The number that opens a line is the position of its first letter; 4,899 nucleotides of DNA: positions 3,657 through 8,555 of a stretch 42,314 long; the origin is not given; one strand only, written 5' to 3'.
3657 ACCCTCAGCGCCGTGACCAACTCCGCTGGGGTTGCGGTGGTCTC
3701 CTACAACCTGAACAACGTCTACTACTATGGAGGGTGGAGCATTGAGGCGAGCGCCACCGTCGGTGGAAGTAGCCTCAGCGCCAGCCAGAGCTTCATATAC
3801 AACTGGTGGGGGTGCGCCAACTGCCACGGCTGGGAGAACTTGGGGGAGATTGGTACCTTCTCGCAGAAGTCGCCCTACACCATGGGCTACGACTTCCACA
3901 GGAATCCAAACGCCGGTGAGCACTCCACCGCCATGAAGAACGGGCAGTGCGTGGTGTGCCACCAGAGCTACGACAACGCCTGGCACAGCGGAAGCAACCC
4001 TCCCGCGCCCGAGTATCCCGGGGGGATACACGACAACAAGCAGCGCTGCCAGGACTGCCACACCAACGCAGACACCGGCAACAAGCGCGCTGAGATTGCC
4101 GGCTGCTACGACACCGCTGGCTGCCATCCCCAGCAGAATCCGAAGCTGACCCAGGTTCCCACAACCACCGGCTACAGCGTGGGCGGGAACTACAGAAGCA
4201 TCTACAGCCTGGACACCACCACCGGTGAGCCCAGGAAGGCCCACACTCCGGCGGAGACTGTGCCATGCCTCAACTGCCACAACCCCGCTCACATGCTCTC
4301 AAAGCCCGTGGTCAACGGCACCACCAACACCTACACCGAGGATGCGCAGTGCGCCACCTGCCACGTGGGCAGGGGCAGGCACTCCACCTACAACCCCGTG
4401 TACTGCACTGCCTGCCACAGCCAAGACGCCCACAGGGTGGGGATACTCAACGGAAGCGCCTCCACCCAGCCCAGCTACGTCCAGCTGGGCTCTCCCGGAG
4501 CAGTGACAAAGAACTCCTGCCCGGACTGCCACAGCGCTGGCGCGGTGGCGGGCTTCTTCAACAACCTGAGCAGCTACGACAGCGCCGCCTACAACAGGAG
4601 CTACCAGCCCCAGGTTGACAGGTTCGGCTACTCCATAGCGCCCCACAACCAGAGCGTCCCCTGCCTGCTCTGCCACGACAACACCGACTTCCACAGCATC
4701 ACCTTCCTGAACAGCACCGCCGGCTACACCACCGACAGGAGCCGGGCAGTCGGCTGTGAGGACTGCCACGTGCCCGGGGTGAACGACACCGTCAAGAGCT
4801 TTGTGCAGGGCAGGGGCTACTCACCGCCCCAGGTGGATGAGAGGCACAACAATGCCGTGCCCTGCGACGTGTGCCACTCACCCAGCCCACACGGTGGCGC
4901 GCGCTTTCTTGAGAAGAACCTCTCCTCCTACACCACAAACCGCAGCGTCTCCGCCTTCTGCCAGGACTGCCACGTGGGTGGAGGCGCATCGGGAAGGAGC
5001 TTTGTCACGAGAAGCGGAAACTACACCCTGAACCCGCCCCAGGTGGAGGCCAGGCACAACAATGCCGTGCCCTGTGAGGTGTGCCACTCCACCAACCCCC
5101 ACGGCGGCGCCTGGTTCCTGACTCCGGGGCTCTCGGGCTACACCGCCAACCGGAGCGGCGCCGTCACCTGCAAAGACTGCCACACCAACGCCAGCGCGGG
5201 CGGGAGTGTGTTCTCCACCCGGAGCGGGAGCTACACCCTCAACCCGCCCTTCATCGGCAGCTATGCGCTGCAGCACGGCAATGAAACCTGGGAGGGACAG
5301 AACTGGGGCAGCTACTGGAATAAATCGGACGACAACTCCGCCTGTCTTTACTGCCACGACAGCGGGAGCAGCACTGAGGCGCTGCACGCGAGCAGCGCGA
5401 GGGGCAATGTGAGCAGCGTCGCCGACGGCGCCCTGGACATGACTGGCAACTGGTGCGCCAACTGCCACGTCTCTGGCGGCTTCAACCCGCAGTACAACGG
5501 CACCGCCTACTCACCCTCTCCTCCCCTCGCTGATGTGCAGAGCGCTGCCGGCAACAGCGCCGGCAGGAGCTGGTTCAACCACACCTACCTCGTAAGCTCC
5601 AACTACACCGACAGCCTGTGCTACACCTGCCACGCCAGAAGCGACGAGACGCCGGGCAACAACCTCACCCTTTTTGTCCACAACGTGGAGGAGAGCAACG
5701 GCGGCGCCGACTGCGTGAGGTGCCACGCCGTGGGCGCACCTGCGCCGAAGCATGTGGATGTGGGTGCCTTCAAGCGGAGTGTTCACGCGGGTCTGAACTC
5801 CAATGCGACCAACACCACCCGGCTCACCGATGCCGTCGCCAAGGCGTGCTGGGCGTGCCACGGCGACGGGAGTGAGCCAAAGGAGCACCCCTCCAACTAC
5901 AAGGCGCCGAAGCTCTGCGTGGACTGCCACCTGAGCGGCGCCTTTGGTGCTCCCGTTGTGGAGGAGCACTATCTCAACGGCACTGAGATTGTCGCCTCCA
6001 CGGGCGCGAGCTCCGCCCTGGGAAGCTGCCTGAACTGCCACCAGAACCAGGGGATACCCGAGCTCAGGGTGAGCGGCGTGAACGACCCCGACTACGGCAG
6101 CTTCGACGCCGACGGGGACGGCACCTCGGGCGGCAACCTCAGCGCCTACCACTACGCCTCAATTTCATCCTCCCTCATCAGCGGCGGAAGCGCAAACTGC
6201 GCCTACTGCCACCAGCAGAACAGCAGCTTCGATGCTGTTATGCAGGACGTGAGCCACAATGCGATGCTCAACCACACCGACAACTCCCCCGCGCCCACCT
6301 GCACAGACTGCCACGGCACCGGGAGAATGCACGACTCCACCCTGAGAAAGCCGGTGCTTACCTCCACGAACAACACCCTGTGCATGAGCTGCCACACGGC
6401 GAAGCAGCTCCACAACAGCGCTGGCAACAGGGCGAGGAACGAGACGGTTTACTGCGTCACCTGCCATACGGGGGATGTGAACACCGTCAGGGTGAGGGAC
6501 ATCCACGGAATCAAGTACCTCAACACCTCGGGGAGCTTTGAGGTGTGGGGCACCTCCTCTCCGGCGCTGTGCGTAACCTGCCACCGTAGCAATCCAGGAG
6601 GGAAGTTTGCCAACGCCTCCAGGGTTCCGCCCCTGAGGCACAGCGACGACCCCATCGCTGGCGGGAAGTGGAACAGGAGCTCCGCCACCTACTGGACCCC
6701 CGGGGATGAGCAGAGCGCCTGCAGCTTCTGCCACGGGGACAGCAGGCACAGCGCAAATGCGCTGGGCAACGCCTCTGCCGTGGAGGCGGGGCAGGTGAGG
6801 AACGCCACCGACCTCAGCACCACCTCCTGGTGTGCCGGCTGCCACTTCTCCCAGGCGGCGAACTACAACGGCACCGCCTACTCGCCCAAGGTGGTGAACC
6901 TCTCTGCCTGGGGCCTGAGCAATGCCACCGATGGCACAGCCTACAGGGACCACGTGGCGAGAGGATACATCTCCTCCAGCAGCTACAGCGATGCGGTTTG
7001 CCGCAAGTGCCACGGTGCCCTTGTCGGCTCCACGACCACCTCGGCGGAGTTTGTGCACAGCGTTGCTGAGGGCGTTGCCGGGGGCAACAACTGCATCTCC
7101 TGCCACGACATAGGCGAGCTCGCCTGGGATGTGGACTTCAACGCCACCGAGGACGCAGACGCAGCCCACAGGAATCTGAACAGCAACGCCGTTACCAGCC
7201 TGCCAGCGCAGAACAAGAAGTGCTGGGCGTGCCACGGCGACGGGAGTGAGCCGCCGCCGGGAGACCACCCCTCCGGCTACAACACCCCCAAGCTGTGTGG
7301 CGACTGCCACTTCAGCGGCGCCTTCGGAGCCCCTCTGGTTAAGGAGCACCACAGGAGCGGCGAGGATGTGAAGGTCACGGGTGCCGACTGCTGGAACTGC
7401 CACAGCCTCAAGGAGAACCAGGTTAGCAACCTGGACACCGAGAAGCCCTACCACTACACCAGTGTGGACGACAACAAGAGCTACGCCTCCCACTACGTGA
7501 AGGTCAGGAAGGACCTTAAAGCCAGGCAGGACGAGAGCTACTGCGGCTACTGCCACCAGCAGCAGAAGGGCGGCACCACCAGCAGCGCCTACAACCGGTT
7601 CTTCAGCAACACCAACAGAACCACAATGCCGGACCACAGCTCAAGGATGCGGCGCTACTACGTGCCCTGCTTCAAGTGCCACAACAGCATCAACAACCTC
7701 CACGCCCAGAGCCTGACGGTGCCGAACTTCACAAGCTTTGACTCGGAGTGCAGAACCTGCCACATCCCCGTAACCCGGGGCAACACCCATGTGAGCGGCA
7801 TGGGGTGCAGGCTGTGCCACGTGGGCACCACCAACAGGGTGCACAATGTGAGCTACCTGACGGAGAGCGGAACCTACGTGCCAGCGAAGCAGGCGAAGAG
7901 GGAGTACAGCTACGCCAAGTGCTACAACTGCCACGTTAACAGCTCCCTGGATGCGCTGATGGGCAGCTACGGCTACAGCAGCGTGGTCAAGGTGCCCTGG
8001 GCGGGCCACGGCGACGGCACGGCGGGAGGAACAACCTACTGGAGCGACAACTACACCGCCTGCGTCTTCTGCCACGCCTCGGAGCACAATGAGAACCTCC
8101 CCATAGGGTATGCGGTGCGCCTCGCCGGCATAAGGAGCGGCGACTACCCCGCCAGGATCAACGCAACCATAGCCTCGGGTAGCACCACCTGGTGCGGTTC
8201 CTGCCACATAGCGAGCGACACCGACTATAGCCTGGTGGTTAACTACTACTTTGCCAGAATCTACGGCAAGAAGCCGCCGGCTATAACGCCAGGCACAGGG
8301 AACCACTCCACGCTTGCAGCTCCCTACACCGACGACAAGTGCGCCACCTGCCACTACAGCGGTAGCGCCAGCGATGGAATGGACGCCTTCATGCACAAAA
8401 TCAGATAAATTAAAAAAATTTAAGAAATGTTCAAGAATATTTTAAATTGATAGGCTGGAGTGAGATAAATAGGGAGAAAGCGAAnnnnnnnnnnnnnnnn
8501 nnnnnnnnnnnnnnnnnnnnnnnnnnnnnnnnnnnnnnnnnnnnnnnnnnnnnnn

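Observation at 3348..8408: Archaeal giant multihaem cytochrome with about 40 haem-binding motifs and no membrane anchor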

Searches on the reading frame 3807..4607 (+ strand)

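Call 85: search_protein_families(library=pfam, proteins=[window:3807-4607:+], max_evalue=0.01)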
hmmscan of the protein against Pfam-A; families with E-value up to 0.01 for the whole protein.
window:3807-4607:+ (267 aa): 5 families
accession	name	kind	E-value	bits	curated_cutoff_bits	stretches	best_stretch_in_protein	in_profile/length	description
PF14522.11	Cytochrome_C7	-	1.2e-09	38.3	24.8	1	144-205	6-67/67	Cytochrome c7 and related cytochrome c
PF14537.11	Cytochrom_c3_2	-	8.9e-08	32.9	25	0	31-90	13-69/79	Cytochrome c3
PF22678.1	Cytochrom_c_NrfB-like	-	5.2e-05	24.1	27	0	145-187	27-66/89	Cytochrome c-type protein NrfB-like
PF02085.21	Cytochrom_CIII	-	0.0011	19.7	22.9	0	178-244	29-84/101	Class III cytochrome C family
PF13435.11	Cytochrome_C554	-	0.0023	19.3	20.8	1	106-186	5-83/84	Cytochrome c554 and c-prime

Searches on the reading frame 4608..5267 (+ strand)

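Call 85: search_protein_families(library=pfam, proteins=[window:4608-5267:+], max_evalue=0.01)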
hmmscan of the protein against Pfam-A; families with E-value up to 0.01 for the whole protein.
window:4608-5267:+ (220 aa): 7 families
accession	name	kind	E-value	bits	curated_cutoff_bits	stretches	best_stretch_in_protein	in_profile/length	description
PF14522.11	Cytochrome_C7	-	1e-08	35.3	24.8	0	82-161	12-67/67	Cytochrome c7 and related cytochrome c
PF03264.19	Cytochrom_NNT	-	1.5e-07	31.8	24.1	1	11-57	31-75/174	NapC/NirT cytochrome c family, N-terminal region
PF22113.1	Mtrc-MtrF_II-IV_dom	-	1.6e-06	28.2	30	1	17-93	82-166/176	Outer membrane cytochrome MtrC/MtrF-like, domains II/IV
PF09699.15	Paired_CXXCH_1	-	1.1e-05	25.5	20.6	0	86-123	9-37/41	Doubled CXXCH motif (Paired_CXXCH_1)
PF14537.11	Cytochrom_c3_2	-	0.00011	23.1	25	0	15-122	5-78/79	Cytochrome c3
PF05495.17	zf-CHY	-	0.0059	17.4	31.3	0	82-123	17-63/68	CHY zinc finger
PF14599.11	zinc_ribbon_6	-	0.0067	16.8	27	0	181-195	25-39/59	Zinc-ribbon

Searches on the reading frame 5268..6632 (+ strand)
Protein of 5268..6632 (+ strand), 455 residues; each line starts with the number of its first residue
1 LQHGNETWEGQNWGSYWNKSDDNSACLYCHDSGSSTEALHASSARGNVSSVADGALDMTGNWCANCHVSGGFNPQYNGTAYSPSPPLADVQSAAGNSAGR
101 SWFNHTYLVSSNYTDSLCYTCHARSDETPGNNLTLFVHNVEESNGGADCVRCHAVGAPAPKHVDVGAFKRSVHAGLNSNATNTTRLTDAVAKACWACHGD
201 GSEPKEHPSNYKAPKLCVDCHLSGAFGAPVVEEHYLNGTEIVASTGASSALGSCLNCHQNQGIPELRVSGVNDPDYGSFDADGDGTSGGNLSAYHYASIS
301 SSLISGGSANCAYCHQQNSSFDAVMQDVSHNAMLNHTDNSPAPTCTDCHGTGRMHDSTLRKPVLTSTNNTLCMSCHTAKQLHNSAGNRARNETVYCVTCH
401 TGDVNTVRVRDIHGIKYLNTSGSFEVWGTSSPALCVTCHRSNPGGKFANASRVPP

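Call 85: search_protein_families(library=pfam, proteins=[window:5268-6632:+], max_evalue=0.01)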
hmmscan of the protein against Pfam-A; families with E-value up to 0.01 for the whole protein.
window:5268-6632:+ (455 aa): 6 families
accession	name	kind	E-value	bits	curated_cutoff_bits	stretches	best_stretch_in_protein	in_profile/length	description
PF22113.1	Mtrc-MtrF_II-IV_dom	-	1.9e-16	60.5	30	3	192-356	7-170/176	Outer membrane cytochrome MtrC/MtrF-like, domains II/IV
PF14522.11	Cytochrome_C7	-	2.1e-13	50.3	24.8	2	307-377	12-67/67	Cytochrome c7 and related cytochrome c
PF09699.15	Paired_CXXCH_1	-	3.9e-13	49.3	20.6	2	344-379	8-39/41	Doubled CXXCH motif (Paired_CXXCH_1)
PF14537.11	Cytochrom_c3_2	-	4.5e-11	43.5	25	0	368-440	5-65/79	Cytochrome c3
PF13442.11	Cytochrome_CBB3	-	0.00016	22.3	27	0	61-83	12-34/68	Cytochrome C oxidase, cbb3-type, subunit III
PF02085.21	Cytochrom_CIII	-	0.00032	21.5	22.9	0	116-155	47-84/101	Class III cytochrome C family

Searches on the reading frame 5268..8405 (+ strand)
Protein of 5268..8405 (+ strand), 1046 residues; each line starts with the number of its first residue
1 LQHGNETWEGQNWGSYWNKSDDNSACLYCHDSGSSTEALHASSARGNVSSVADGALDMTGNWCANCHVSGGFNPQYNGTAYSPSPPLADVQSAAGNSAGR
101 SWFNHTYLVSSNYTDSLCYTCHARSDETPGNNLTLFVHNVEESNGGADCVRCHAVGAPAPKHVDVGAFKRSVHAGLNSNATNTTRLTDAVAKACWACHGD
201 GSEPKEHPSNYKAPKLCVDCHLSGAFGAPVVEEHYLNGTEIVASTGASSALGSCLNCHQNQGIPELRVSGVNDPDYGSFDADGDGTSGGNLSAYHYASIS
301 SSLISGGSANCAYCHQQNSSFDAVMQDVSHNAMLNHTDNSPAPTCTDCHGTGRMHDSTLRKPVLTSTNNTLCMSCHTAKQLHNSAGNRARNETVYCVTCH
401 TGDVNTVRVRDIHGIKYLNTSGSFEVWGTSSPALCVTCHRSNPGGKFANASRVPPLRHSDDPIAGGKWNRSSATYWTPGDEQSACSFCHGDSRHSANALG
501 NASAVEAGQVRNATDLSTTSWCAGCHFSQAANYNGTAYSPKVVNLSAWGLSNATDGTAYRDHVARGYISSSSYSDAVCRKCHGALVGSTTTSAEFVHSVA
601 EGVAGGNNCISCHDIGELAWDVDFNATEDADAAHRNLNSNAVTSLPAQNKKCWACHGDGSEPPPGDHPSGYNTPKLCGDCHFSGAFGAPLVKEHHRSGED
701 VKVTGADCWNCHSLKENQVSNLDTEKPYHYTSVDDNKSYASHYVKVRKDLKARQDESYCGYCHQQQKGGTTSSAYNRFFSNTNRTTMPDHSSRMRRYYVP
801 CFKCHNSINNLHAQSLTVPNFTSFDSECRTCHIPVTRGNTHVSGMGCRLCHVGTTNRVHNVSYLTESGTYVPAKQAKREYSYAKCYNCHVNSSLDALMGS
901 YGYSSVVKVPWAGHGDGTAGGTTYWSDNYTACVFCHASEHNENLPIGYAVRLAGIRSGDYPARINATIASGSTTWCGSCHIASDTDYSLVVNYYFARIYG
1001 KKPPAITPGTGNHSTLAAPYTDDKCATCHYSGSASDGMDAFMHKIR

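Call 65: search_solved_structures(query=A2, max_evalue=0.01)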
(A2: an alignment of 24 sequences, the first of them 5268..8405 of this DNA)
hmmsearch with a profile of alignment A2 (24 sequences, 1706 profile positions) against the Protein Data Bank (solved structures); distinct sequences matched with E-value up to 0.01: 46.
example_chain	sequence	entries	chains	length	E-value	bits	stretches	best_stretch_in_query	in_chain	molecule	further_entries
4lmh_A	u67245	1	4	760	1.6e-11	45.8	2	806-966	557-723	Extracellular iron oxide respiratory system surface decaheme cytochrome c component OmcA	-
6r2q_A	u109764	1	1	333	5.2e-11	44.1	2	745-840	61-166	Cystathionine beta-synthase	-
6qvm_A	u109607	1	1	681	1.6e-09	39.1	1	808-935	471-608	Multiheme cytochrome cf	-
28pb_A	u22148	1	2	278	5.6e-08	34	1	1008-1238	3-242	Cytochrome c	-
3pmq_A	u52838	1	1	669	4.3e-07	31.1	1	803-965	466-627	Decaheme cytochrome c MtrF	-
6qyc_A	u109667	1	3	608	5e-07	30.8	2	1081-1149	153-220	Decaheme c-type cytochrome, OmcA/MtrC family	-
1bvb_A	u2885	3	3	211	5.7e-07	30.7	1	1037-1163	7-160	CYTOCHROME C-554 | CYTOCHROME C554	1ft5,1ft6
6r2q_C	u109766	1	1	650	6.8e-07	30.4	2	1081-1149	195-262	Decaheme c-type cytochrome, OmcA/MtrC family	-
3ubr_A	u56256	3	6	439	3e-06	28.3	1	1101-1250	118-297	Cytochrome c-552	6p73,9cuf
4wjy_A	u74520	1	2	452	4.2e-06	27.8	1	382-1244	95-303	Cytochrome c-552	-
1gu6_A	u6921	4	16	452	5e-06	27.5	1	381-1239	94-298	CYTOCHROME C552 | Cytochrome c-552 | Cytochrome c nitrite reductase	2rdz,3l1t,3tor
2rf7_A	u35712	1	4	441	5.7e-06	27.3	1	381-1240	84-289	Cytochrome c-552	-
8k9e_A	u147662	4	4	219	5.7e-06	27.3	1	1026-1145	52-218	Cytochrome c7-like domain-containing protein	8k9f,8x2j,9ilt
1oah_A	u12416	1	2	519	4e-05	24.5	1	1091-1287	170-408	CYTOCHROME C NITRITE REDUCTASE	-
9h19_C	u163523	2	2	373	0.00013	22.9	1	831-968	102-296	Photosynthetic reaction center cytochrome c subunit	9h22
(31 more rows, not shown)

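Call 67: predict_structure(alignment_id=A2)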
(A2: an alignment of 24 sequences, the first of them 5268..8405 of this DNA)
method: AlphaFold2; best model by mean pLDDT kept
length: 1046 residues; sequences in the alignment: 24
mean_pLDDT: 43.8   pTM: 0.30
mean pLDDT of the five models: 43.8, 43.5, 38.6, 36.6, 32.5
residues with pLDDT >= 90: 0; 70-90: 37; 50-70: 280; < 50: 729
segments of 3 or more residues with pLDDT < 50: 1-115, 133-135, 137-146, 232-249, 262-265, 276-295, 300-346, 350-362, 377-394, 403-415, 427-432, 442-478, 487-514, 521-568, 584-587, 592-594, 596-607, 615-621, 702-706, 714-862, 883-891, 900-1023, 1026-1046
pLDDT, mean of each block of 10 residues (from residue 1): 33 39 38 34 27 31 37 29 26 27 39 49 54 48 50 59 67 69 60 71 59 63 66 41 41 55 51 45 37 49 42 40 36 37 47 46 51 46 33 49 45 51 50 53 45 41 35 44 49 29 29 47 40 29 30 35 48 56 52 48 44 46 56 67 63 69 54 65 74 55 50 46 39 37 41 36 34 34 28 27 30 30 35 29 37 37 55 53 48 52 41 27 30 32 30 33 30 38 39 42 40 46 49 41 35
secondary structure, 60 per line:
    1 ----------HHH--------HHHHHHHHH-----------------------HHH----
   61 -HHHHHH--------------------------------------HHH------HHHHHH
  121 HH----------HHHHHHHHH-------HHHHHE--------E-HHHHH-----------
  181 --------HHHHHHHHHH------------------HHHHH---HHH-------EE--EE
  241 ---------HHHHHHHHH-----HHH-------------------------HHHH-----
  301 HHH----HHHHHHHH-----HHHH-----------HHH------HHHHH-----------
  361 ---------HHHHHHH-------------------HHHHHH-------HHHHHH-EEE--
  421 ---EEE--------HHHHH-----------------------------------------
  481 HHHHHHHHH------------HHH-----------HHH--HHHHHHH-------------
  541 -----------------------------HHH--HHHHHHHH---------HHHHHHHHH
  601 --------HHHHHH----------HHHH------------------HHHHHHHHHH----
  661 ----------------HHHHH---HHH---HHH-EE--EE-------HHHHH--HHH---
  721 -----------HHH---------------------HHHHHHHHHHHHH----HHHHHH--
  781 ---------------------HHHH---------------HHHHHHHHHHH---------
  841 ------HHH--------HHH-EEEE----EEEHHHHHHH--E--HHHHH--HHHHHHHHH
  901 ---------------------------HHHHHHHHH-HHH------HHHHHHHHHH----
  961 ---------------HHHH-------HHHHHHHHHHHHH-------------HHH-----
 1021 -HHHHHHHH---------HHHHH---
elements in order (helices of 4 or more, strands of 3 or more residues): H22-30 H62-67 H115-122 H133-141 H149-153 H165-169 H189-198 H217-221 H250-258 H292-295 H308-315 H321-324 H345-349 H370-376 H396-401 H409-414 E416-418 E424-426 H435-439 H481-489 H521-527 H575-582 H592-600 H609-614 H625-628 H647-656 H677-681 H708-712 H756-768 H773-778 H802-805 H821-831 E862-865 E870-872 H873-879 H885-889 H892-900 H928-936 H947-956 H976-979 H987-999 H1022-1029 H1039-1043

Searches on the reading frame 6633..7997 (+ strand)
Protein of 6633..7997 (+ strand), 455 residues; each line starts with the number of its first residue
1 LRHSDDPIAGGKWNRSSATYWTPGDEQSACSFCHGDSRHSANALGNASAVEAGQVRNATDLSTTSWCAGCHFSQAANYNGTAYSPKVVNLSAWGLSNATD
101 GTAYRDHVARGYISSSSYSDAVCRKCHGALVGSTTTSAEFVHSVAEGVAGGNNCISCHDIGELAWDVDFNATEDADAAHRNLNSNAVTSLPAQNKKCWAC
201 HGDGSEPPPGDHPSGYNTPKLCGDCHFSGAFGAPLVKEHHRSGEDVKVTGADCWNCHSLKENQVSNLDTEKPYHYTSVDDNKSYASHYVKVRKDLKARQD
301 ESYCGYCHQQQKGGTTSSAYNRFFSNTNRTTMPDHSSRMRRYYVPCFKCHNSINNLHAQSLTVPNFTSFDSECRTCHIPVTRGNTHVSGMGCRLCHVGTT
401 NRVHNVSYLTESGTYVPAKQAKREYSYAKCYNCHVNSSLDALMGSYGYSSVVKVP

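Call 85: search_protein_families(library=pfam, proteins=[window:6633-7997:+], max_evalue=0.01)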
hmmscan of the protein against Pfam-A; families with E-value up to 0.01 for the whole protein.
window:6633-7997:+ (455 aa): 3 families
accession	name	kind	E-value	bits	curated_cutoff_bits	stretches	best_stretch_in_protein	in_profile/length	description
PF14522.11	Cytochrome_C7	-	8.5e-15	54.8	24.8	0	120-201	13-66/67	Cytochrome c7 and related cytochrome c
PF14537.11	Cytochrom_c3_2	-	8.7e-10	39.4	25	0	114-159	20-65/79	Cytochrome c3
PF02085.21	Cytochrom_CIII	-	2.7e-05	24.9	22.9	0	133-226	16-101/101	Class III cytochrome C family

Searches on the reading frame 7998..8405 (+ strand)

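Call 85: search_protein_families(library=pfam, proteins=[window:7998-8405:+], max_evalue=0.01)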
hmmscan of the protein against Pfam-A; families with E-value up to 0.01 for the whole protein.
window:7998-8405:+ (136 aa): 3 families
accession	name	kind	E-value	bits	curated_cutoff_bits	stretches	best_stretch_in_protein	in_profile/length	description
PF22113.1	Mtrc-MtrF_II-IV_dom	-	1e-06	28.9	30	1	15-126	77-170/176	Outer membrane cytochrome MtrC/MtrF-like, domains II/IV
PF09699.15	Paired_CXXCH_1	-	0.00064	19.8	20.6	0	108-120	2-14/41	Doubled CXXCH motif (Paired_CXXCH_1)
PF14522.11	Cytochrome_C7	-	0.0019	18.4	24.8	0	18-119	12-66/67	Cytochrome c7 and related cytochrome c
